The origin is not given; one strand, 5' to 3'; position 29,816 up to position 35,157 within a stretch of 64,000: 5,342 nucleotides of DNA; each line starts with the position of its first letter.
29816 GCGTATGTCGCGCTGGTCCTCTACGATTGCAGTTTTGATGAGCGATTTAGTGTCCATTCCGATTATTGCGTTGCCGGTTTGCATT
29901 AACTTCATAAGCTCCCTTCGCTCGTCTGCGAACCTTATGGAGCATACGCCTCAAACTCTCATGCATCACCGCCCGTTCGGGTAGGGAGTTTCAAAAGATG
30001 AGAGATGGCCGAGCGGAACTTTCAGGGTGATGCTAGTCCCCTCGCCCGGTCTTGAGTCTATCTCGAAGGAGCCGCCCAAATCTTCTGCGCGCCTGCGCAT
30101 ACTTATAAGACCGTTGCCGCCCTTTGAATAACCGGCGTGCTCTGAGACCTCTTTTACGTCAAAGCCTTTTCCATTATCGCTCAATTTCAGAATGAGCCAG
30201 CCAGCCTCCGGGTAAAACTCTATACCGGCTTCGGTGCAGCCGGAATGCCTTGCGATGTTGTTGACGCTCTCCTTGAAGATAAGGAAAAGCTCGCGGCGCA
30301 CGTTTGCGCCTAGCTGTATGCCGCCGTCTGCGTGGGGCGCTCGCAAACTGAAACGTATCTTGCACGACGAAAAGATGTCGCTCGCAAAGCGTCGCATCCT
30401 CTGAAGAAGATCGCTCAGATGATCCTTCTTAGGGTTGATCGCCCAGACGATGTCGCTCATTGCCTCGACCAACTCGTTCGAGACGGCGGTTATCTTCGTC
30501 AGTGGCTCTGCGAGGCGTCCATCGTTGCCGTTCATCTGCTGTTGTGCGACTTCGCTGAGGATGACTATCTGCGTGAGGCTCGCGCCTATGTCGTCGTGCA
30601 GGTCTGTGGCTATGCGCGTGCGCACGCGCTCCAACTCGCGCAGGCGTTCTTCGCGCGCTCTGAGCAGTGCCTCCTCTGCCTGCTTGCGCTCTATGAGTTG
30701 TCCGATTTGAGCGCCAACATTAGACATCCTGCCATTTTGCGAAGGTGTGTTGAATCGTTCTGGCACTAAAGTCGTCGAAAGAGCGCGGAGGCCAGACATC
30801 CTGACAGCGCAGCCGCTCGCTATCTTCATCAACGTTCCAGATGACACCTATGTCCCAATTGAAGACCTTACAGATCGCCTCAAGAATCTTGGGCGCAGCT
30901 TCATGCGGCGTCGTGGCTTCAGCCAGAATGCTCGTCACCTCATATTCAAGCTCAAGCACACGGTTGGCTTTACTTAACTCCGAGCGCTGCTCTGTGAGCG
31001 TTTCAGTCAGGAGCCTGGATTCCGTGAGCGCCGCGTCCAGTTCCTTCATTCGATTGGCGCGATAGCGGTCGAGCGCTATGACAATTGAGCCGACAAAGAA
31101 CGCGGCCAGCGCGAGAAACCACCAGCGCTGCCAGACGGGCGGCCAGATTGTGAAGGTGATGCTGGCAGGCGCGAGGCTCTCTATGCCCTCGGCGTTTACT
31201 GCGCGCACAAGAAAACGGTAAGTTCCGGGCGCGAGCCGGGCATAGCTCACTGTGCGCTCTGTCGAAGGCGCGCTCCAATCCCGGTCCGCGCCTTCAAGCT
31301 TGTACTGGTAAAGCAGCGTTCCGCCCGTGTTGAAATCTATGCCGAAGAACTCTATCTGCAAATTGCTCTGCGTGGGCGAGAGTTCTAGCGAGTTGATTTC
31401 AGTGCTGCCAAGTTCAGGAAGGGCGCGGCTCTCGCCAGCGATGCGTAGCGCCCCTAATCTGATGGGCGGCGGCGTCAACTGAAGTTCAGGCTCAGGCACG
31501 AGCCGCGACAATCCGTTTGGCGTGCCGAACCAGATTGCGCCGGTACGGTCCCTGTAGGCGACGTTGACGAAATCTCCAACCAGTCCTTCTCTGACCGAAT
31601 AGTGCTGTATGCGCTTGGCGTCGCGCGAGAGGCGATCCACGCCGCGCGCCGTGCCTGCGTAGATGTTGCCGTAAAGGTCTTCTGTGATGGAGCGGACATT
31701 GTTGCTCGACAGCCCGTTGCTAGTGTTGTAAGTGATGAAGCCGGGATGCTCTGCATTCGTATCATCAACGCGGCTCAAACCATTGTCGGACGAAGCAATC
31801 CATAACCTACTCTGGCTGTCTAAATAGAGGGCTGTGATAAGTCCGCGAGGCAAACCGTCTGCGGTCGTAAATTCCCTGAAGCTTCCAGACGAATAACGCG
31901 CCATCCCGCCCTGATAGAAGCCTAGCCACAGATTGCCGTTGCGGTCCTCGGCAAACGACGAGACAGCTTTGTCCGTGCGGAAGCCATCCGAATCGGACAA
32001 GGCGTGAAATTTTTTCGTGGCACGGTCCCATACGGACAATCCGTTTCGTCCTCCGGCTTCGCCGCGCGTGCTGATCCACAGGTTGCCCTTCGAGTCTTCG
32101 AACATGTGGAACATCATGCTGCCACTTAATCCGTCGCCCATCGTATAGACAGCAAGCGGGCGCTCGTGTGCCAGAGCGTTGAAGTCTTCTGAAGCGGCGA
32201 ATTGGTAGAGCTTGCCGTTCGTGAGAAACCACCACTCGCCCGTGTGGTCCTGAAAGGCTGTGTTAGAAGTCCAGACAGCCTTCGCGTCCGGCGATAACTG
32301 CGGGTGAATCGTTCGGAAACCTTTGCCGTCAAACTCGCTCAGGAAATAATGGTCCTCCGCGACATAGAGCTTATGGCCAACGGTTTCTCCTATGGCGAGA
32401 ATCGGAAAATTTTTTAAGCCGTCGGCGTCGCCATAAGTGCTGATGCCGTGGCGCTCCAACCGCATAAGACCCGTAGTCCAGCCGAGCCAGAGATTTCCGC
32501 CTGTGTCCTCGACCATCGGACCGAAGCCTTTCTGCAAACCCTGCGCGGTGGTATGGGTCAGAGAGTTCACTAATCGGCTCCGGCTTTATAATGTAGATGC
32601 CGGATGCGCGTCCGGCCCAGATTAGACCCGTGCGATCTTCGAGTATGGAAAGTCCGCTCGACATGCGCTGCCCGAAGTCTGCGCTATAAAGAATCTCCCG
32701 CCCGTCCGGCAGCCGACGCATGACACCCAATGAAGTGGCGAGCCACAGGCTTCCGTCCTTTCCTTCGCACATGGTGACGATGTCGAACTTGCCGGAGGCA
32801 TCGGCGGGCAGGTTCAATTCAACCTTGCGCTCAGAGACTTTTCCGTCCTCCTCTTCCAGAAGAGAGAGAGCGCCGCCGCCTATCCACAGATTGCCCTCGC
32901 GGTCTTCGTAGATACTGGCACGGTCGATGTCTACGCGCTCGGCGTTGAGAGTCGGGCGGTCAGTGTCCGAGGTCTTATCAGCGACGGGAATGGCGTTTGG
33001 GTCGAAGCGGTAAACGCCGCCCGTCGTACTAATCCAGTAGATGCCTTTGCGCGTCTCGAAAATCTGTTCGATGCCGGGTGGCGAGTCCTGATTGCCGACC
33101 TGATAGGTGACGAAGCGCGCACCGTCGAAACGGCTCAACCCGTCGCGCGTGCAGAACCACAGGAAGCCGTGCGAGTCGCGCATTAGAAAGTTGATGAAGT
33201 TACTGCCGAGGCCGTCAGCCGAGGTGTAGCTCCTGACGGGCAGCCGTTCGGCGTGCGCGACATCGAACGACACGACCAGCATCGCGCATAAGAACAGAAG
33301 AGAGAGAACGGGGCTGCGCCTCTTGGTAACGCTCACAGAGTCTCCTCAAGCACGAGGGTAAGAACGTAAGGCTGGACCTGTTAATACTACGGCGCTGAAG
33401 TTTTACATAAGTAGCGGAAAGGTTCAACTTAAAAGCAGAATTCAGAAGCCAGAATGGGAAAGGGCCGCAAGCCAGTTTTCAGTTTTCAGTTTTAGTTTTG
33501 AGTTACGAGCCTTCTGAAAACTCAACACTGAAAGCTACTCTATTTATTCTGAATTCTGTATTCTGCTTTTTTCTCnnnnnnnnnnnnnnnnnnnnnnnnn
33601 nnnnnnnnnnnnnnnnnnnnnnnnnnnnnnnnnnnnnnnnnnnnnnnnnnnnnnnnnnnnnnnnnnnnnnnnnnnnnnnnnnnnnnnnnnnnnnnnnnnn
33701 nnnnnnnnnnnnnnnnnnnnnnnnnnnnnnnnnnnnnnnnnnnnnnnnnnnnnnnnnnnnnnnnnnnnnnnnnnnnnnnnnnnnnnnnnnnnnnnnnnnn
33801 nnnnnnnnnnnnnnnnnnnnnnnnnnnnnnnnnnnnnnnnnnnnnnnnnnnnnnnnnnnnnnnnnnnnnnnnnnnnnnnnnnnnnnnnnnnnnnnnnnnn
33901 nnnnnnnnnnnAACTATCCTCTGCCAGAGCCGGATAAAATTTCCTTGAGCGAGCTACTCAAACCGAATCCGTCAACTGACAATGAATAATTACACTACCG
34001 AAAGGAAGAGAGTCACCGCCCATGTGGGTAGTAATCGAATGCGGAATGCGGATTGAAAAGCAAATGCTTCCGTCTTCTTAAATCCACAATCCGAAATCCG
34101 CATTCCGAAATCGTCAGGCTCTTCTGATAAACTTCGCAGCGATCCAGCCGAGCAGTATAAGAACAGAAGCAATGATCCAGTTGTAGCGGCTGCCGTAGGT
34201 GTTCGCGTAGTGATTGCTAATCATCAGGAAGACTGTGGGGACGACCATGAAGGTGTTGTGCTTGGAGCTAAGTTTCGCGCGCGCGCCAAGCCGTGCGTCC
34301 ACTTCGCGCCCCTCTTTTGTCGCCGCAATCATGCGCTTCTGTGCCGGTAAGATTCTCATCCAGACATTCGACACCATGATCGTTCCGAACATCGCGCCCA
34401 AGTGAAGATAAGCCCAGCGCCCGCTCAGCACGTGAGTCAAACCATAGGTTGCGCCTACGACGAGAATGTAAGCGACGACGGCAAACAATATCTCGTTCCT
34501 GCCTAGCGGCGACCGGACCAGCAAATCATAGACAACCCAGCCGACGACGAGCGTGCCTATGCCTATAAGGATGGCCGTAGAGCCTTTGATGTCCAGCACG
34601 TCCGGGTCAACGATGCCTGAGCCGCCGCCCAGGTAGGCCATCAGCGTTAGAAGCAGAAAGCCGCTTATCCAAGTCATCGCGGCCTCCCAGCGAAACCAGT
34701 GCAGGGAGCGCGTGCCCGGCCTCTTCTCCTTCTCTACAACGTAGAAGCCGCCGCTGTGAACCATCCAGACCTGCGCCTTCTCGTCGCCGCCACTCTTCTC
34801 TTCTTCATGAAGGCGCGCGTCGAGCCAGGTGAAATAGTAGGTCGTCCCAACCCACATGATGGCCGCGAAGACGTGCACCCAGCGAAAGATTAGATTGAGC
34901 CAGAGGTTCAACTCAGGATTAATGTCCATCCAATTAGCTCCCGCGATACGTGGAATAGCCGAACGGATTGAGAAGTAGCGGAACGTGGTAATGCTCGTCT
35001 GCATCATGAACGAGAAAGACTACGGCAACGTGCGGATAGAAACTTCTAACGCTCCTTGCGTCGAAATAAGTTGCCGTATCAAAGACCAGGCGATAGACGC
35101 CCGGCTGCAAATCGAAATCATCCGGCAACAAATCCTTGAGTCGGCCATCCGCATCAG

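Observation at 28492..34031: Shared 19-nt box CTAYCC-N4-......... in front of five minus-strand units around a NarL-type regulator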

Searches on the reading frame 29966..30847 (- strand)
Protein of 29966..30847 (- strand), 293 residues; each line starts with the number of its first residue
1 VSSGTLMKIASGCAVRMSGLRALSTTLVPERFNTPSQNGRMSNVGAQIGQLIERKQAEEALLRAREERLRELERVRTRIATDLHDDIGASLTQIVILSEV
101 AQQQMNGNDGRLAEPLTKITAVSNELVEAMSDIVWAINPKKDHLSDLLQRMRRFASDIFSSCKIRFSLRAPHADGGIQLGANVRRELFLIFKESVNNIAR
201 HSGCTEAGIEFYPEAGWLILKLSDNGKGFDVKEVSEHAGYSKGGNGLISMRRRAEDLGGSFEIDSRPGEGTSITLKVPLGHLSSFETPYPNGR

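Call 7: search_protein_families(library=pfam, proteins=[window:29966-30847:-], max_evalue=0.01)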
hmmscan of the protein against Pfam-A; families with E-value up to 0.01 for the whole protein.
window:29966-30847:- (293 aa): 3 families
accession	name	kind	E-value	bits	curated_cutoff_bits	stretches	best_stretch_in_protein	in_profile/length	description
PF02518.31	HATPase_c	-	5.9e-13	49.7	26.4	1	184-280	3-110/111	Histidine kinase-, DNA gyrase B-, and HSP90-like ATPase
PF07730.19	HisKA_3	-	6.2e-11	43.1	24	1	76-140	2-66/68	Histidine kinase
PF13581.12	HATPase_c_2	-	0.0008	19.9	27.4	1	177-275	22-125/127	Histidine kinase-like ATPase domain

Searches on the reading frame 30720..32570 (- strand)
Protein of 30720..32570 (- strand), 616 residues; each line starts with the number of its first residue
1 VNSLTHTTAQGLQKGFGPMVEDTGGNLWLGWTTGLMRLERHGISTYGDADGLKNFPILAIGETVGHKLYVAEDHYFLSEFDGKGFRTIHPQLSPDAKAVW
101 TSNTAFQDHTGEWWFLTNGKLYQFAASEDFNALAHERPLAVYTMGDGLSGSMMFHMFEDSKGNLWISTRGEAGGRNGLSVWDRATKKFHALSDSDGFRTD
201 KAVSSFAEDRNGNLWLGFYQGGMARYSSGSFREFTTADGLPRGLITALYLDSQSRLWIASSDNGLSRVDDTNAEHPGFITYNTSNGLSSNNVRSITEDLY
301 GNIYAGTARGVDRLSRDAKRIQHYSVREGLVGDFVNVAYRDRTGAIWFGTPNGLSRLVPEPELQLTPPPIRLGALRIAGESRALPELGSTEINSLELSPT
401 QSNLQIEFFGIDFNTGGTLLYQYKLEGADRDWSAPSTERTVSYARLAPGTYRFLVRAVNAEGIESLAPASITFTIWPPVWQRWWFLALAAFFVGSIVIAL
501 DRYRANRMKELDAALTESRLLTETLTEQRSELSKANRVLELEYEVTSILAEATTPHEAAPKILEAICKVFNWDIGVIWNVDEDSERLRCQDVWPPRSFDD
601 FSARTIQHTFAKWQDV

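Call 7: search_protein_families(library=pfam, proteins=[window:30720-32570:-], max_evalue=0.01)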
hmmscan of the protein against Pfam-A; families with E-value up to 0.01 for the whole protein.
window:30720-32570:- (616 aa): 3 families
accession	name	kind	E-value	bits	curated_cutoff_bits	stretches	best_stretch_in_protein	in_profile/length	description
PF07494.17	Reg_prop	-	4.5e-22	75.7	20.4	1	147-170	1-24/24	Two component regulator propeller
PF07495.19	Y_Y_Y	-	3.4e-14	52.9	26.6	1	412-475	1-64/65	Y_Y_Y domain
PF14316.11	DUF4381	-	0.0084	16.9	27.2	0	474-537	13-74/145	Domain of unknown function (DUF4381)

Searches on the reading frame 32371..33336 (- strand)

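Call 7: search_protein_families(library=pfam, proteins=[window:32371-33336:-], max_evalue=0.01)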
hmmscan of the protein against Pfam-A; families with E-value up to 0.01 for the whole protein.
window:32371-33336:- (321 aa): 1 family
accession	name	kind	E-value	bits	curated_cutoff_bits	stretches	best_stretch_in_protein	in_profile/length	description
PF07494.17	Reg_prop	-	5.5e-18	63.2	20.4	1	141-154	9-22/24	Two component regulator propeller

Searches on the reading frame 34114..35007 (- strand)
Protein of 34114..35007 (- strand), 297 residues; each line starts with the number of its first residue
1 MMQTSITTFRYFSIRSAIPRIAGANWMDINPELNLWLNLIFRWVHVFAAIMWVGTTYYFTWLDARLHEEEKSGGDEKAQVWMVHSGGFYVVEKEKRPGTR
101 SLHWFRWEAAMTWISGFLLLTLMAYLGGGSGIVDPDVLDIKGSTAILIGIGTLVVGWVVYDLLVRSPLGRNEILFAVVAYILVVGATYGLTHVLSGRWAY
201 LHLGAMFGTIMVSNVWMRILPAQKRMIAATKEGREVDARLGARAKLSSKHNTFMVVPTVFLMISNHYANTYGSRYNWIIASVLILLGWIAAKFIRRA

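Call 7: search_protein_families(library=pfam, proteins=[window:34114-35007:-], max_evalue=0.01)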
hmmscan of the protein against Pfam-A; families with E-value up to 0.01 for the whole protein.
window:34114-35007:- (297 aa): 1 family
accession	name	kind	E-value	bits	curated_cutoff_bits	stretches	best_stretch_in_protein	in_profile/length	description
PF06181.16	Urate_ox_N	-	1.3e-89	301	26.9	1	35-293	5-266/295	Urate oxidase N-terminal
